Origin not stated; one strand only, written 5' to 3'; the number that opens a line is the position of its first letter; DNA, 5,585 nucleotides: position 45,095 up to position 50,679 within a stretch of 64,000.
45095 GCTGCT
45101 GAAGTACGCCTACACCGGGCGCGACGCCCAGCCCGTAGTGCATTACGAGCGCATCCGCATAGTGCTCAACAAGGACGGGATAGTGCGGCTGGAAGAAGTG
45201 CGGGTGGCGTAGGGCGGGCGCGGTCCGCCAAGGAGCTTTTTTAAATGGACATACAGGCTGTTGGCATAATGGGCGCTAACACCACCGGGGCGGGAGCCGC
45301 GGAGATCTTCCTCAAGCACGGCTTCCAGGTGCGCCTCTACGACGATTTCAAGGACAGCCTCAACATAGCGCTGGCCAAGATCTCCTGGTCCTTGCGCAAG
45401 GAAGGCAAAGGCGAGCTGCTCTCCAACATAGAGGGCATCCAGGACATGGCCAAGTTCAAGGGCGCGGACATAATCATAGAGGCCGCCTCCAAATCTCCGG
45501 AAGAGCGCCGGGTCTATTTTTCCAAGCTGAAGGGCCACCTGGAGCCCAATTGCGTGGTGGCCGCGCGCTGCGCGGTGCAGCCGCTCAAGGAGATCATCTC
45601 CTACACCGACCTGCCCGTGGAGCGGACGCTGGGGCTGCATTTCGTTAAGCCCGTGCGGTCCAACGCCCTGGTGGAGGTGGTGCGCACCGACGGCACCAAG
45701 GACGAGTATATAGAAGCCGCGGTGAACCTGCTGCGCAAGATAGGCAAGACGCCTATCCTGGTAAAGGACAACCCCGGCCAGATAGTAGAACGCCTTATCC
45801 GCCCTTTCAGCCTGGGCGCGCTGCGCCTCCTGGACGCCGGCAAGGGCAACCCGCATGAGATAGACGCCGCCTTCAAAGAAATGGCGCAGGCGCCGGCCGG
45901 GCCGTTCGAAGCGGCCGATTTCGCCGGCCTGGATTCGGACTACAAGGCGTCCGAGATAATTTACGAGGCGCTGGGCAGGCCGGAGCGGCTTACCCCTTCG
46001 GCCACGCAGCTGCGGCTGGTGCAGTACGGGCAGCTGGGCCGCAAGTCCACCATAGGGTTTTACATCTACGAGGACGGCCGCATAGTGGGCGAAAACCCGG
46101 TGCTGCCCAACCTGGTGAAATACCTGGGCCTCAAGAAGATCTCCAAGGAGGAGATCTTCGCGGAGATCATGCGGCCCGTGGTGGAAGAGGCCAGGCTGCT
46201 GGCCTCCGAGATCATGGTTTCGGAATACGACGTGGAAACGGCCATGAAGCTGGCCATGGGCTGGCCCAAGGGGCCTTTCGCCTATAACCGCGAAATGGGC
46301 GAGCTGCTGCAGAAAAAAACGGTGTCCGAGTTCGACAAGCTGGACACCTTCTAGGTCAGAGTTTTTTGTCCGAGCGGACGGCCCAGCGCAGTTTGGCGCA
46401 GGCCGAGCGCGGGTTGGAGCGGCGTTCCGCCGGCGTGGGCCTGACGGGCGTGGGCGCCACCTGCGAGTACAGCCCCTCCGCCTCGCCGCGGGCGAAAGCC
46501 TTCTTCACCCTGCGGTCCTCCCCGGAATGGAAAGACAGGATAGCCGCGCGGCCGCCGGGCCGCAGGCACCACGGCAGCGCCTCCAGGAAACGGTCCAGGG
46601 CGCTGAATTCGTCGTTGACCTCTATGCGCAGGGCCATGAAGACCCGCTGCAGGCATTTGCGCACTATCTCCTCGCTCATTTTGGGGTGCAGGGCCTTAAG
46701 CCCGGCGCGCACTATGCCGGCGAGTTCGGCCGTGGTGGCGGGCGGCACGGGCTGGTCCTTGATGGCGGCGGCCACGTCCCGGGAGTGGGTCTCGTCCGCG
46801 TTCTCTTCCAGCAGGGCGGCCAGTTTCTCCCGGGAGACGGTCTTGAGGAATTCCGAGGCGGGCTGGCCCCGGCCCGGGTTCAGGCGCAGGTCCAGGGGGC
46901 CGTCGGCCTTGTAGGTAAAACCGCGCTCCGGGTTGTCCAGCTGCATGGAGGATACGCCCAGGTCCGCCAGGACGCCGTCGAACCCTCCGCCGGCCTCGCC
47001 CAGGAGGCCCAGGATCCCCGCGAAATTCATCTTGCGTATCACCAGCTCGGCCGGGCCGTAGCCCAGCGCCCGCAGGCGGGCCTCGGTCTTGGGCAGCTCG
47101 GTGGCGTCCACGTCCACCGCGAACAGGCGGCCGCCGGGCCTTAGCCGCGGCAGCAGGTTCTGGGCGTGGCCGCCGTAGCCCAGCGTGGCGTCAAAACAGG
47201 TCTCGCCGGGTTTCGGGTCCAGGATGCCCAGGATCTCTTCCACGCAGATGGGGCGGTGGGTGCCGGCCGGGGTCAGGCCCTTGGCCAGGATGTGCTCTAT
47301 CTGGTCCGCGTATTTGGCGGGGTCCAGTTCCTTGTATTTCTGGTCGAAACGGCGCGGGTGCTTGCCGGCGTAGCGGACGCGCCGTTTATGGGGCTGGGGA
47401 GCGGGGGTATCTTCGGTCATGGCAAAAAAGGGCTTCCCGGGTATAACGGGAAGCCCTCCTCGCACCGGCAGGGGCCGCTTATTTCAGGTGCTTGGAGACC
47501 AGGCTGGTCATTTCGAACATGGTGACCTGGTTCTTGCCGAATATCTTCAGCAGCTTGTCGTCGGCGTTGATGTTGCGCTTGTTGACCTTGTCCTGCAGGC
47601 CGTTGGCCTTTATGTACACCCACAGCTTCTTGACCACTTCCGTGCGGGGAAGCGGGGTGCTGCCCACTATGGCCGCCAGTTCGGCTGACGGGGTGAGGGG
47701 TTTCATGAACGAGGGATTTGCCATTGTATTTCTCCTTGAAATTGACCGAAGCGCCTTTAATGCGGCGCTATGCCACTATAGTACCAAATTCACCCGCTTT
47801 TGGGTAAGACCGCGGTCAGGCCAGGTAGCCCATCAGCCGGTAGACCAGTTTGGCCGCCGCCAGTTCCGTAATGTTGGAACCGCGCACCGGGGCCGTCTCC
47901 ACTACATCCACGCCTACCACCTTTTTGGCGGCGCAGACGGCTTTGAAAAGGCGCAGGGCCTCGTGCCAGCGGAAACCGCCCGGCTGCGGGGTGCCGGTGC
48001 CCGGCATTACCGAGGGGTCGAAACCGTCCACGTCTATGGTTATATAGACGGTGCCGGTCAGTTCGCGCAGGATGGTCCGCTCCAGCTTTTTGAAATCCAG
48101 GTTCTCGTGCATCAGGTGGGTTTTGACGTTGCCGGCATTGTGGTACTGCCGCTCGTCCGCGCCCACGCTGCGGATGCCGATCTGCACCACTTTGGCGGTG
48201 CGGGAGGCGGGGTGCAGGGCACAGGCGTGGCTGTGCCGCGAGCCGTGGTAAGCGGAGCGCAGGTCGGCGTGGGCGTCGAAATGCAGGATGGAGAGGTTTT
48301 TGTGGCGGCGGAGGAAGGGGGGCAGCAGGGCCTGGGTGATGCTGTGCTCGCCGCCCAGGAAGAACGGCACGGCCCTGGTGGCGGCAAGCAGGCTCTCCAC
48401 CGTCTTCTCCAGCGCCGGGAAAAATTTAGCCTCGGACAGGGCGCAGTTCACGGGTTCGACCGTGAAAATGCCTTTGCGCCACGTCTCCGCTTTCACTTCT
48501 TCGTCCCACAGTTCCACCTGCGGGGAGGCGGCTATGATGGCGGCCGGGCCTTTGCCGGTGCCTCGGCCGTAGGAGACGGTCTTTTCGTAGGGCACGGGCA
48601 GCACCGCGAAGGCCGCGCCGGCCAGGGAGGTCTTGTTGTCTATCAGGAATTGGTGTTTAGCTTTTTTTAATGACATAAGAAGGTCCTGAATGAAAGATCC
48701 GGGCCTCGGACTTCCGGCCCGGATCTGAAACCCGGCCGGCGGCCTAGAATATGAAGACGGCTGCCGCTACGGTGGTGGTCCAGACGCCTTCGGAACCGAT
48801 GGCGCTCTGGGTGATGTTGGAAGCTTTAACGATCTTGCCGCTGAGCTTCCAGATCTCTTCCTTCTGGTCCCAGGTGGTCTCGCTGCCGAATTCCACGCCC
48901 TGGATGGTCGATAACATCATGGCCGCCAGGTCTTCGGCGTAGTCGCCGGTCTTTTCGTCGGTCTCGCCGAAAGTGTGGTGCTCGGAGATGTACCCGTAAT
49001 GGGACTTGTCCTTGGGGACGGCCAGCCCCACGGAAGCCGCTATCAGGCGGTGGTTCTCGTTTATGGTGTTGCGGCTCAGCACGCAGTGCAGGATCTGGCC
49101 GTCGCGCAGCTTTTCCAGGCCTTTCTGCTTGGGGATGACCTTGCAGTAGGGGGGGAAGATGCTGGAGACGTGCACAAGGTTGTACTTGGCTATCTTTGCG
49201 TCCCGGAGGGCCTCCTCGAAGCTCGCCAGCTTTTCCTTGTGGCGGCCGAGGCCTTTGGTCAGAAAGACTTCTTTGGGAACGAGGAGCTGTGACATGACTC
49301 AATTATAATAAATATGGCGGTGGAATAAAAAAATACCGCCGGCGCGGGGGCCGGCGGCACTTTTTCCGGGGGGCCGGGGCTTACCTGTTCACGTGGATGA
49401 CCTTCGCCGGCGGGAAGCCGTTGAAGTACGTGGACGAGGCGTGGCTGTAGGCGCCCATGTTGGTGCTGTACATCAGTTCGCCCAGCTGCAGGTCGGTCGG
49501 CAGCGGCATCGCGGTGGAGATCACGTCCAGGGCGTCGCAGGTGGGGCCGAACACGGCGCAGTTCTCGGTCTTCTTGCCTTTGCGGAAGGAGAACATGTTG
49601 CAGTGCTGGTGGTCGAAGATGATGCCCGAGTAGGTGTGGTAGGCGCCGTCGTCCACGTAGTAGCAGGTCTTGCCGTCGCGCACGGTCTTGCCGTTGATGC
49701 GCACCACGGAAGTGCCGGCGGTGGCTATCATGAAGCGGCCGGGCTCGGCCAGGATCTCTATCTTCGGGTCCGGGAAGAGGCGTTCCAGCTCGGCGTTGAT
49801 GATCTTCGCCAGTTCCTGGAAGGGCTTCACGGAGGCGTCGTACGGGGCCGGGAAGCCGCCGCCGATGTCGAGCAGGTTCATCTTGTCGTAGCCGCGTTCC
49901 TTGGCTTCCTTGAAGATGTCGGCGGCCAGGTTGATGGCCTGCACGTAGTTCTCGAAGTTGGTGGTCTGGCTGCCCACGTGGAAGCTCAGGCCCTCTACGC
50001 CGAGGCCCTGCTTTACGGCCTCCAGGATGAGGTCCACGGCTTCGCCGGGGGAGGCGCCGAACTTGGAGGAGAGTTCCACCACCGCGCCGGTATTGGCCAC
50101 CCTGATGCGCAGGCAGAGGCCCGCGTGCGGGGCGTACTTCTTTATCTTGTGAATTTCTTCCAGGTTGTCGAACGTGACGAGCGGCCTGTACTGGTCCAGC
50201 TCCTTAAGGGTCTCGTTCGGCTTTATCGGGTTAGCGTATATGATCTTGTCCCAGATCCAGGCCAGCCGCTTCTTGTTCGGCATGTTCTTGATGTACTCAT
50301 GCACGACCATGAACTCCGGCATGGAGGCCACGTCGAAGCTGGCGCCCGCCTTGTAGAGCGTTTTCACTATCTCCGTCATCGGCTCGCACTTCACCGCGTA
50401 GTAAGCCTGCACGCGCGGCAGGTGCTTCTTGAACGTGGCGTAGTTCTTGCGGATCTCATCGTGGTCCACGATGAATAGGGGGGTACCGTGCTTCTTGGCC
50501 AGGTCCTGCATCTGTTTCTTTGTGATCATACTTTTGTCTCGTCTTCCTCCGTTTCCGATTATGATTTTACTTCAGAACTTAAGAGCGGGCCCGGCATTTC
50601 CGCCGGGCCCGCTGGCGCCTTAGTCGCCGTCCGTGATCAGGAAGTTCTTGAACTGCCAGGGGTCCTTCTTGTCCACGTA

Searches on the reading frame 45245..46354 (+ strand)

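Call 77: search_protein_families(library=pfam, proteins=[window:45245-46354:+], max_evalue=0.00001)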
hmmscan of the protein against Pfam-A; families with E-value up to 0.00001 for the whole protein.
window:45245-46354:+ (369 aa): 2 families
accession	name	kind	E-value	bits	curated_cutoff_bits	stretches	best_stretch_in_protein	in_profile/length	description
PF02737.24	3HCDH_N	-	2e-32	113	22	1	6-175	2-179/180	3-hydroxyacyl-CoA dehydrogenase, NAD binding domain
PF00725.27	3HCDH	-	2.1e-24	86.3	22.1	1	178-275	1-97/97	3-hydroxyacyl-CoA dehydrogenase, C-terminal domain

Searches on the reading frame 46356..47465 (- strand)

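Call 76: search_protein_families(library=pfam, proteins=[window:46356-47465:-], max_evalue=0.00001)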
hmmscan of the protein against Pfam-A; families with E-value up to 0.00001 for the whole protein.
window:46356-47465:- (369 aa): 1 family
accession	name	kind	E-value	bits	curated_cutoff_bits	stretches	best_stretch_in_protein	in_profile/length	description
PF01795.25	Methyltransf_5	-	4.3e-64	217.4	27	1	69-363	3-307/309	MraW methylase family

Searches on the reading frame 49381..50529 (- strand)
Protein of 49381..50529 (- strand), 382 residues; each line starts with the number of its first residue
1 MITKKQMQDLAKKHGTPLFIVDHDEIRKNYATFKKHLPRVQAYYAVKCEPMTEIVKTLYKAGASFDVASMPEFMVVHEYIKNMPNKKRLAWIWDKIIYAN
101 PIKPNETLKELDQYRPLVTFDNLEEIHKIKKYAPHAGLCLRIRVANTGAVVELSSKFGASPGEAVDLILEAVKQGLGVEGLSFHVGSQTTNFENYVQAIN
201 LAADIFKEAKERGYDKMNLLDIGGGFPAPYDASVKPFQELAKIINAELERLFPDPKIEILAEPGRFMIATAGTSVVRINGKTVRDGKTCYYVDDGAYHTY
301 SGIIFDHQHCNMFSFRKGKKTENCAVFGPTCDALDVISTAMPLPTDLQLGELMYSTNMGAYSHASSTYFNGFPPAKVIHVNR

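Call 76: search_protein_families(library=pfam, proteins=[window:49381-50529:-], max_evalue=0.00001)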
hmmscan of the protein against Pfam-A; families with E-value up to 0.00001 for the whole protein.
window:49381-50529:- (382 aa): 3 families
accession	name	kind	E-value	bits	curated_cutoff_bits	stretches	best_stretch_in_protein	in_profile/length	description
PF02784.22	Orn_Arg_deC_N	-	1.4e-54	185.5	23.4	1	24-269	2-247/247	Pyridoxal-dependent decarboxylase, pyridoxal binding domain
PF00278.28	Orn_DAP_Arg_deC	-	3.6e-18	66.1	23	1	187-359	5-95/95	Pyridoxal-dependent decarboxylase, C-terminal sheet domain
PF01168.26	Ala_racemase_N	-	8.4e-07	29.3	24.1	1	21-202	1-177/220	Alanine racemase, N-terminal domain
